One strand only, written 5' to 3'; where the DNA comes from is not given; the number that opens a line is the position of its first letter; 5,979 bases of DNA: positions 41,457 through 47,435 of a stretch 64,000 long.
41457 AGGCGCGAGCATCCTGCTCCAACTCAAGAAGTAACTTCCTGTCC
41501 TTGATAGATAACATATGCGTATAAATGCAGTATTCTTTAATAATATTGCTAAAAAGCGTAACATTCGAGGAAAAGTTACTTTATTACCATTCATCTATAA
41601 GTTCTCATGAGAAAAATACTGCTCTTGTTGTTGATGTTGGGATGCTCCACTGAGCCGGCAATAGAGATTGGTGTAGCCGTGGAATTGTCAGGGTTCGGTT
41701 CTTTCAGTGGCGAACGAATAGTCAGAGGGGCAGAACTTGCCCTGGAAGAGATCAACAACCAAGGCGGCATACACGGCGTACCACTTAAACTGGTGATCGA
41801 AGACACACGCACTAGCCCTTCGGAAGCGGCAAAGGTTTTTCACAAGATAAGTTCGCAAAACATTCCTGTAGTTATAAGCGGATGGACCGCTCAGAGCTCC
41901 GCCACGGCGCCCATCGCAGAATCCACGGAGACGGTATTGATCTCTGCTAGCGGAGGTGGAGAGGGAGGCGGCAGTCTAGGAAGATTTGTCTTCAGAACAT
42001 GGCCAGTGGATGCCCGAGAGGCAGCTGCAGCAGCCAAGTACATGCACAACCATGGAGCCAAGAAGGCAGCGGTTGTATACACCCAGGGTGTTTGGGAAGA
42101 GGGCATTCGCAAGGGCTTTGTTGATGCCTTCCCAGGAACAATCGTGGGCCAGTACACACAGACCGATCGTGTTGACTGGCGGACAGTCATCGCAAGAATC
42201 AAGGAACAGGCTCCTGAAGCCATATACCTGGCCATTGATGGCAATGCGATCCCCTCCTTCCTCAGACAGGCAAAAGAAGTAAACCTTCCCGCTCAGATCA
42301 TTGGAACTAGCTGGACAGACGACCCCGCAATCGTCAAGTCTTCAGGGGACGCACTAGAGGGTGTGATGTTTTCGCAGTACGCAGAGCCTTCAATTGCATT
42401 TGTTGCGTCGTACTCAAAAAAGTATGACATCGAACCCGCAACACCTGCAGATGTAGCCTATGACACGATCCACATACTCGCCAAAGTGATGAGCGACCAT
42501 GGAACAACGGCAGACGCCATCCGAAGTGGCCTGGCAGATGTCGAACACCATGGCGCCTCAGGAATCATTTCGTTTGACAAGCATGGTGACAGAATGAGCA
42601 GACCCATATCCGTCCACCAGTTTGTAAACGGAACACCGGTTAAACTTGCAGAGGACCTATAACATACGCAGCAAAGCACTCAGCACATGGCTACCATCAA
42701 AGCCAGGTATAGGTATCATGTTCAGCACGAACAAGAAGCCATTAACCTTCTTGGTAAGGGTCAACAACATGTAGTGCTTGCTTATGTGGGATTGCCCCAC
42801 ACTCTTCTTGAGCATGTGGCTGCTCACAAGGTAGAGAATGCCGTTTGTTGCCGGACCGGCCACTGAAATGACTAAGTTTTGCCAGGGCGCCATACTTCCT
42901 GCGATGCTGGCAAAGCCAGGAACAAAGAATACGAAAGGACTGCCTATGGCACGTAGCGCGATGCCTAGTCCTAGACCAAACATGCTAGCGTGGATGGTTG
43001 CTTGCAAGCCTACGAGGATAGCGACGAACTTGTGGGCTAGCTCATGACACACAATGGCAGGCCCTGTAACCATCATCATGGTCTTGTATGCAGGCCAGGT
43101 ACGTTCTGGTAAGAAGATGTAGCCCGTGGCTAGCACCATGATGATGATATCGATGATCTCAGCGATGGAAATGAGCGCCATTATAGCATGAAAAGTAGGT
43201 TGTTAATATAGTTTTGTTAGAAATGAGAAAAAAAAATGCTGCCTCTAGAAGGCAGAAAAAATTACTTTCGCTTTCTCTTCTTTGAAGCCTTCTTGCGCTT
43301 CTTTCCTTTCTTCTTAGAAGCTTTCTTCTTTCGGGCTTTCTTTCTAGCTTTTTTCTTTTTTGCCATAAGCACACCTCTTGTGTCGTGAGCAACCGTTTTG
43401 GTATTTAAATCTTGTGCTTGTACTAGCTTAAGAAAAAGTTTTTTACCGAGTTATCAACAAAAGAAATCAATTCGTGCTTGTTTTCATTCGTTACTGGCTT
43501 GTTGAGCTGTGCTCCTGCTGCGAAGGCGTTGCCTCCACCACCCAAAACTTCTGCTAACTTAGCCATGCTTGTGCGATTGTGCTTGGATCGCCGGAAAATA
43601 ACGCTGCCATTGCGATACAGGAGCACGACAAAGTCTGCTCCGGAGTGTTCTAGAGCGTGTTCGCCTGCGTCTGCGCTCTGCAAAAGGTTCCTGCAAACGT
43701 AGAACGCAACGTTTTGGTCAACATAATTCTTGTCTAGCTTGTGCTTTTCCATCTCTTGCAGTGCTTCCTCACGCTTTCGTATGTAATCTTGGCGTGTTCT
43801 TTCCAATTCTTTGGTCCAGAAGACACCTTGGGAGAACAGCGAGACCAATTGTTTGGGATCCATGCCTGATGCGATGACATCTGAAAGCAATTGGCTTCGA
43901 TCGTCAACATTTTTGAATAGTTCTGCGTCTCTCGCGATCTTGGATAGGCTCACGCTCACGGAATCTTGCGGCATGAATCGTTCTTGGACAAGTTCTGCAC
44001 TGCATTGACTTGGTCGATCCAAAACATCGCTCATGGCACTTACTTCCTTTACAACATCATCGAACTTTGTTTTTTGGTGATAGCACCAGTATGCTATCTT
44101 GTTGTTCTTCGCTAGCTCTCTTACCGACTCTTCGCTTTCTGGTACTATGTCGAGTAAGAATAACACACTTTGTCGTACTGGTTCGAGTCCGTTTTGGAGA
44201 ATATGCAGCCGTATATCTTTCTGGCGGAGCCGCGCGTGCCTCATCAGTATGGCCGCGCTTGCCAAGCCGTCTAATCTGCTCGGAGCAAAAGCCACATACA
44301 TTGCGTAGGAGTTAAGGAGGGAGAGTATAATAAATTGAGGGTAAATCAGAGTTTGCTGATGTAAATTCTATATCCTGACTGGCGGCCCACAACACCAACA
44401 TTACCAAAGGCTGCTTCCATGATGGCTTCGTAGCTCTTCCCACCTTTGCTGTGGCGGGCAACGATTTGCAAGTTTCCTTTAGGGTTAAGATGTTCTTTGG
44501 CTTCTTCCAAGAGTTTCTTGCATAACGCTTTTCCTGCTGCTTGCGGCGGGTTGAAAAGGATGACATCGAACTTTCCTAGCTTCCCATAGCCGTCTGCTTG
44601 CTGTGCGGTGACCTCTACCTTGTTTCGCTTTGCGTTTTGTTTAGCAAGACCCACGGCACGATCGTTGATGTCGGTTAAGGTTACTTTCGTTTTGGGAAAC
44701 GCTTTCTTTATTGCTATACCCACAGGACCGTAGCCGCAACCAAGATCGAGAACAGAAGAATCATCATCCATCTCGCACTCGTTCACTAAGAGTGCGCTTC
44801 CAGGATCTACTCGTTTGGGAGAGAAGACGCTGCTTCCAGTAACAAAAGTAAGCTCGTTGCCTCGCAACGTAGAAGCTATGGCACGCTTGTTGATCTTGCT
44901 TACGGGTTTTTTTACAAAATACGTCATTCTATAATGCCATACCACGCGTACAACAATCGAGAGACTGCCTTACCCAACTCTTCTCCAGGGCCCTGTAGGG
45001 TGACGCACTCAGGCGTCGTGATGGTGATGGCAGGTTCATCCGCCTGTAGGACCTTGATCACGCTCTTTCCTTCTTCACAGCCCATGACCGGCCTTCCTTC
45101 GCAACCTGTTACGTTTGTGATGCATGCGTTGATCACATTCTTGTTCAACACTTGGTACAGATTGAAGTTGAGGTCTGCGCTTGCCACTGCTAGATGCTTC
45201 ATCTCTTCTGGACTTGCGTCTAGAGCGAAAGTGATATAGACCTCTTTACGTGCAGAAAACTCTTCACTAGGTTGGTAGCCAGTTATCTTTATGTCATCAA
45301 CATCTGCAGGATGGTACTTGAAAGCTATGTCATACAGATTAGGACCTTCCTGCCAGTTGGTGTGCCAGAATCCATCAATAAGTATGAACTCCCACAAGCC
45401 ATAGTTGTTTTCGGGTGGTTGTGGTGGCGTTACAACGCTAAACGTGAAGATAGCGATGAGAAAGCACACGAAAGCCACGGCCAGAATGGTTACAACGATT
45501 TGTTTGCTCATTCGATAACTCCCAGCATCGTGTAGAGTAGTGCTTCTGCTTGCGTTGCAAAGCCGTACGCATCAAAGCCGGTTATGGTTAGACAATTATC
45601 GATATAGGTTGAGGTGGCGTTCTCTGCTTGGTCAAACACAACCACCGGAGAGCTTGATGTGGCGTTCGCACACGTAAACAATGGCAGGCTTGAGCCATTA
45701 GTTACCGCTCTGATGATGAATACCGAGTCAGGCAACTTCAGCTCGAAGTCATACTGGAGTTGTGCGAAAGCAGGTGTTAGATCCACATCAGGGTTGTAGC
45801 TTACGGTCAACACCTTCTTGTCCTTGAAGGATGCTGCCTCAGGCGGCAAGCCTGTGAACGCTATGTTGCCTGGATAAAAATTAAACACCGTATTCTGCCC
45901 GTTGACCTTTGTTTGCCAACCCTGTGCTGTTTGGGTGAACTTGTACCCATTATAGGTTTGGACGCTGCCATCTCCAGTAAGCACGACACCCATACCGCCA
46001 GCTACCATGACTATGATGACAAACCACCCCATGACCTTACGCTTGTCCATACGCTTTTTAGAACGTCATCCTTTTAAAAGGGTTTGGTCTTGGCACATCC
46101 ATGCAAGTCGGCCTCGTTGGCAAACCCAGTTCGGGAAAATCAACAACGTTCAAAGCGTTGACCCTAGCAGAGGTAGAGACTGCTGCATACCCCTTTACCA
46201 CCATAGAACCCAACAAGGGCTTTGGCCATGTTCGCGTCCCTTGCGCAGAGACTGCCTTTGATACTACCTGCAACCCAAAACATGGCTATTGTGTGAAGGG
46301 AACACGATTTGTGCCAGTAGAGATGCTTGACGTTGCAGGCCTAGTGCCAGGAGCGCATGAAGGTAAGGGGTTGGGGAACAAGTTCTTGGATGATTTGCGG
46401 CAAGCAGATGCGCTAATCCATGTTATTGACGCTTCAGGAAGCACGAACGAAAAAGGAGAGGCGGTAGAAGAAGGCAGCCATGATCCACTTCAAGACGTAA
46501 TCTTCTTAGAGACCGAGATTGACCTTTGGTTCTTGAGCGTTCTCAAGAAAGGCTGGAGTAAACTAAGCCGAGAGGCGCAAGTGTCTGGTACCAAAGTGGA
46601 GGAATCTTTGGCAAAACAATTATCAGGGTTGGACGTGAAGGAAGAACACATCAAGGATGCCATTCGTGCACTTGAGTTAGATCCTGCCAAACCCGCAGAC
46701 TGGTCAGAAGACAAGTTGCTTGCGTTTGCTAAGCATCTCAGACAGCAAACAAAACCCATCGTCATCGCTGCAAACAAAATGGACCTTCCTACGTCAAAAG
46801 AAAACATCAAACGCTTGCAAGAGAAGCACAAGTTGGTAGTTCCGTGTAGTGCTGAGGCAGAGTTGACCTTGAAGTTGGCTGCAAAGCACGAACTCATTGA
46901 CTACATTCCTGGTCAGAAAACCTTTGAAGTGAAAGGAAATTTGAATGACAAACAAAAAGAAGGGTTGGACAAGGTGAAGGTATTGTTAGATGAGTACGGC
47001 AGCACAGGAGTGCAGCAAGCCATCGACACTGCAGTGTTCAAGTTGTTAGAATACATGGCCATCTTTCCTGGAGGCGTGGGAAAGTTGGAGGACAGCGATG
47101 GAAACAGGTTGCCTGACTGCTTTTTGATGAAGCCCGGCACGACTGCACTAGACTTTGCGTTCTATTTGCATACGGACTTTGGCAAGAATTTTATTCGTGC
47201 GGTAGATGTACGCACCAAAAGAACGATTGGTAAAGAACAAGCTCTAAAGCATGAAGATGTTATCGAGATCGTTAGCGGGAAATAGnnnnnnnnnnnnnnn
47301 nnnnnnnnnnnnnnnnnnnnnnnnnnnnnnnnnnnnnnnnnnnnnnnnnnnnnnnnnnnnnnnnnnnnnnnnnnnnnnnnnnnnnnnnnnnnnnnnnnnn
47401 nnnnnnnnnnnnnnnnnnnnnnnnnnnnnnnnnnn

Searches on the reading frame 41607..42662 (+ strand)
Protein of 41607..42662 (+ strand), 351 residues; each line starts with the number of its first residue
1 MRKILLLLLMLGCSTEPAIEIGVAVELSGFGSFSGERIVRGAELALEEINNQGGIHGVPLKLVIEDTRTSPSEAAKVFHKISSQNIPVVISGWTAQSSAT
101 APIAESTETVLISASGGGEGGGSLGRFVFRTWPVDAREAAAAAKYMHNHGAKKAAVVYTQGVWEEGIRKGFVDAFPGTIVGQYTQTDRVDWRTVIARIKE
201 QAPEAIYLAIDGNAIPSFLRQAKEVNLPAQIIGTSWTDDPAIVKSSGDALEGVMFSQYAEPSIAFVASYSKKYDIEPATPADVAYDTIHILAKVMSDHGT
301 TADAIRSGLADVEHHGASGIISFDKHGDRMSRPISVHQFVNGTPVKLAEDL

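Call 9: search_protein_families(library=pfam, proteins=[window:41607-42662:+], max_evalue=0.001)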
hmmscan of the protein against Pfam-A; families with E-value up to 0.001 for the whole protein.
window:41607-42662:+ (351 aa): 3 families
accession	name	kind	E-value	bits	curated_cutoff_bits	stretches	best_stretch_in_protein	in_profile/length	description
PF13458.12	Peripla_BP_6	-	3.4e-50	172.1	31.7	1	19-340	2-339/343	Periplasmic binding protein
PF13433.12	Peripla_BP_5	-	7.1e-23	81.7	27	1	19-336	1-333/363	Periplasmic binding protein domain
PF01094.35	ANF_receptor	-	3e-20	73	25.4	1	42-331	6-342/353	Receptor family ligand binding region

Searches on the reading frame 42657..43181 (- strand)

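Call 9: search_protein_families(library=pfam, proteins=[window:42657-43181:-], max_evalue=0.001)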
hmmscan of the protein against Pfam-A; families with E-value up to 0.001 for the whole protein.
window:42657-43181:- (174 aa): 1 family
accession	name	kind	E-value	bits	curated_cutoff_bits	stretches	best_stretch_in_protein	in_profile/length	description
PF02163.28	Peptidase_M50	-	3.4e-12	46.6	27.2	2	129-173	152-196/221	Peptidase family M50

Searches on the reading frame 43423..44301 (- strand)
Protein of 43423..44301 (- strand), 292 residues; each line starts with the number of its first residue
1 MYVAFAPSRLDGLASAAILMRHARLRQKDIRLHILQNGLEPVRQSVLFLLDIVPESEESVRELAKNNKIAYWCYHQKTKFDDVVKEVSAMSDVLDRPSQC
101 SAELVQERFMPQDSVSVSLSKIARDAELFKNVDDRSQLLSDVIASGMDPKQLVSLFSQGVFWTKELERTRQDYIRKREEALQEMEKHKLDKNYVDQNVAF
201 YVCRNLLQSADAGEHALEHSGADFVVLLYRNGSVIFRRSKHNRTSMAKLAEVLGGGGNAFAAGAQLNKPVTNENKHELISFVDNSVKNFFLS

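Call 9: search_protein_families(library=pfam, proteins=[window:43423-44301:-], max_evalue=0.001)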
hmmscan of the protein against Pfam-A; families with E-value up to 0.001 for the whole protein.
window:43423-44301:- (292 aa): 1 family
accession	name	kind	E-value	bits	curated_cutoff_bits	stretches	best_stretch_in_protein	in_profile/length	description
PF02272.25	DHHA1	-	0.00082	20.2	25.9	0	217-287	26-101/102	DHHA1 domain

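Call 31: search_protein_families(library=ncbifam, proteins=[window:43423-44301:-], max_evalue=0.01)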
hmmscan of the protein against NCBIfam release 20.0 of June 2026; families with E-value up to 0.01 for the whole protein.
window:43423-44301:- (292 aa): 0 families

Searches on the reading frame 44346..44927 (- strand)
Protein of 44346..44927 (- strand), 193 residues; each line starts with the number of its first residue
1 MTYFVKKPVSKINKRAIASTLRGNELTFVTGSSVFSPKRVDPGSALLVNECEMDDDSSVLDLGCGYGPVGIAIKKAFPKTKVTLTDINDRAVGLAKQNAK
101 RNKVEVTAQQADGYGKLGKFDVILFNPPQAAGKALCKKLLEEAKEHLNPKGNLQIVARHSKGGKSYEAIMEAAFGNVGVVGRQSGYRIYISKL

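Call 9: search_protein_families(library=pfam, proteins=[window:44346-44927:-], max_evalue=0.001)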
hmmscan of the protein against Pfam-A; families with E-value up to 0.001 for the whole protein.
window:44346-44927:- (193 aa): 13 families
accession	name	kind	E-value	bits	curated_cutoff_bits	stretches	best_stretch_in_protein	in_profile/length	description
PF05175.20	MTS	-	1.2e-43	149.2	23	1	25-189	1-169/170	Methyltransferase small domain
PF13847.12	Methyltransf_31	-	5.7e-13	49.2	27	1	54-155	2-109/145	Methyltransferase domain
PF13649.12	Methyltransf_25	-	9.8e-13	49.1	27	1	59-151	1-97/97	Methyltransferase domain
PF06325.19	PrmA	-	1.6e-09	38.2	22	1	54-153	160-256/296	Ribosomal protein L11 methyltransferase (PrmA)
PF08242.18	Methyltransf_12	-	2.2e-09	38.4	30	1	60-152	1-97/98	Methyltransferase domain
PF10294.15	Methyltransf_16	-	6e-08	33.1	21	1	55-104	46-94/174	Lysine methyltransferase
PF13489.12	Methyltransf_23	-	2.1e-07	31.3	27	1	54-153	21-114/164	Methyltransferase domain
PF08241.18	Methyltransf_11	-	7.2e-06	27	21.2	1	60-152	1-92/95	Methyltransferase domain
PF00891.24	Methyltransf_2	-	1.4e-05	24.9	22.3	1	53-157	60-166/210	O-methyltransferase domain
PF02527.21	GidB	-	7.6e-05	22.6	27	1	46-125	40-121/184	rRNA small subunit methyltransferase G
PF02475.24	TRM5-TYW2_MTfase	-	0.00012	22.6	28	1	54-109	35-90/164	TRM5/TYW2 methyltransferase domain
PF03602.21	Cons_hypoth95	-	0.00022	21.4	24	1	56-166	42-159/182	Conserved hypothetical protein 95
PF01170.24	UPF0020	-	0.0005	20.3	22.3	0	78-161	75-170/197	RMKL-like, methyltransferase domain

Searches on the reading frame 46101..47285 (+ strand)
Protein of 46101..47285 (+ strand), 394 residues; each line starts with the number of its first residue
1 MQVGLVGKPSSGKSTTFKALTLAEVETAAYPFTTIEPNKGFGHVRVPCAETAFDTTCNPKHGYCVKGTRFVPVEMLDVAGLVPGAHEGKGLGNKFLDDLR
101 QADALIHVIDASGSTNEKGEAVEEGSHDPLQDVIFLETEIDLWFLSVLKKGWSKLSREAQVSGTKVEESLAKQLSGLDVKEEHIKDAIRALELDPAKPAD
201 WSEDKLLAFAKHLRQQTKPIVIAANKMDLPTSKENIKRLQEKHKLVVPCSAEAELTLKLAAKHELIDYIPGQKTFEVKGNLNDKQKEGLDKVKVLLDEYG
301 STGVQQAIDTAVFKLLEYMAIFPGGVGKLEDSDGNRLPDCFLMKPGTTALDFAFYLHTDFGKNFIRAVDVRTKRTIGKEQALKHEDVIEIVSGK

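Call 3: search_protein_families(library=pfam, proteins=[window:46101-47285:+], max_evalue=0.01)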
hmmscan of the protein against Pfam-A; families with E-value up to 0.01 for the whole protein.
window:46101-47285:+ (394 aa): 6 families
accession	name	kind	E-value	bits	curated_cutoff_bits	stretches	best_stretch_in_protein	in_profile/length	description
PF08438.16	YGR210-like_G4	-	2.5e-34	118.4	24.7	1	223-323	1-105/108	Obg-like GTPase YGR210-like, G4 motif-containing domain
PF01926.29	MMR_HSR1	-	7.2e-18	65.2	21.9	1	2-123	1-97/113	50S ribosome-binding GTPase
PF02824.27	TGS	-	1.1e-07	32.2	22.2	1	343-391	13-59/60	TGS domain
PF02421.24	FeoB_N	-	1.8e-06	28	27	1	2-41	2-41/156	Ferrous iron transport protein B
PF00009.33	GTP_EFTU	-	0.00057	20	26.5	0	210-245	114-148/188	Elongation factor Tu GTP binding domain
PF06071.19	YchF-GTPase_C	-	0.006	17.1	27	0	343-386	17-62/84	Protein of unknown function (DUF933)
